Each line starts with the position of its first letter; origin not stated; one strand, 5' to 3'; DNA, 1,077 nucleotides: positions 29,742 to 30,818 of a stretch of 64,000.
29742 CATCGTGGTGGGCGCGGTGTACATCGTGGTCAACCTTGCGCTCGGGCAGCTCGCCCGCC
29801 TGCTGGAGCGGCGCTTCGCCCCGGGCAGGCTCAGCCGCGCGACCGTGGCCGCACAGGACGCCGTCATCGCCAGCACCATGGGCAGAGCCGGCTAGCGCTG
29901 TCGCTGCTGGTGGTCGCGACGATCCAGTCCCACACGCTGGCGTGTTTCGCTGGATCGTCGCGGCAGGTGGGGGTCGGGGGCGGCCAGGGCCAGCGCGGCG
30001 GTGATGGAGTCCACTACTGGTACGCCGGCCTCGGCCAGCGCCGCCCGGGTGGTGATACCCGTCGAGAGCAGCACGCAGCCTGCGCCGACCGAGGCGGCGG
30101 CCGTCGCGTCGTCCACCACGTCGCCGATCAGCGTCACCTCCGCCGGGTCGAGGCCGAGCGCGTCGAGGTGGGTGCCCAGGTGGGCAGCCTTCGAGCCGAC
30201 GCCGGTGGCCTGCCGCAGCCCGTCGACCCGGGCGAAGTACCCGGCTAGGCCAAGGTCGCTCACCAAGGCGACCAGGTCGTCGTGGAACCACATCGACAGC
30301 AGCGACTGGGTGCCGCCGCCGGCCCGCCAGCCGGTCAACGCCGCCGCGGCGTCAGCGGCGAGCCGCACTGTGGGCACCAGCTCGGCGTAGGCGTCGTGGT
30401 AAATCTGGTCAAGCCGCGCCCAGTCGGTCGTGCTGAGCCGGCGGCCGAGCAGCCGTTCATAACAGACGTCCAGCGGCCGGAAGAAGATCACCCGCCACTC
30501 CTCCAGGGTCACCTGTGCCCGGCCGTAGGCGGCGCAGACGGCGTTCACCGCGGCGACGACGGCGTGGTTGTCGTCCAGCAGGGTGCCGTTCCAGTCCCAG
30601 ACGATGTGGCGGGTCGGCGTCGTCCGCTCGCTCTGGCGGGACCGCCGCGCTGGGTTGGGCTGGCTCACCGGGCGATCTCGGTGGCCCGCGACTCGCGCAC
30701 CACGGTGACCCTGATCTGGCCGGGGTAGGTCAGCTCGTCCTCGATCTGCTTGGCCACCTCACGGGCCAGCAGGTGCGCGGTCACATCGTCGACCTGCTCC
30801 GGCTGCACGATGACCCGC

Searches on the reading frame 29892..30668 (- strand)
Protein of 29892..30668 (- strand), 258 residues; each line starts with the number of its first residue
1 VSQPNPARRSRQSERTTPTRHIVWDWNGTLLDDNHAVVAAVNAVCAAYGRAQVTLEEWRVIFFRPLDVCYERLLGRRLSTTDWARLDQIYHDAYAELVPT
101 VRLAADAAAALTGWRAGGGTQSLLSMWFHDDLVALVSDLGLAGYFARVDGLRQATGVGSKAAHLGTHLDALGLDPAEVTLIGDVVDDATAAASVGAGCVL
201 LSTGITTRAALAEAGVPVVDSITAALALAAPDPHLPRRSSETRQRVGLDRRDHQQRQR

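Call 55: search_protein_families(library=pfam, proteins=[window:29892-30668:-], max_evalue=0.00001)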
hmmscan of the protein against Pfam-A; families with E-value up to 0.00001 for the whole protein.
window:29892-30668:- (258 aa): 3 families
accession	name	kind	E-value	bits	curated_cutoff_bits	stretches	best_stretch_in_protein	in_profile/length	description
PF00702.32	Hydrolase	-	2.7e-10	41.4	26.4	1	20-195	2-191/191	haloacid dehalogenase-like hydrolase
PF13419.12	HAD_2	-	3.3e-10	40.8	23.8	1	22-199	1-176/178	Haloacid dehalogenase-like hydrolase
PF13242.12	Hydrolase_like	-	1e-08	35.4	22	1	164-224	10-74/75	HAD-hyrolase-like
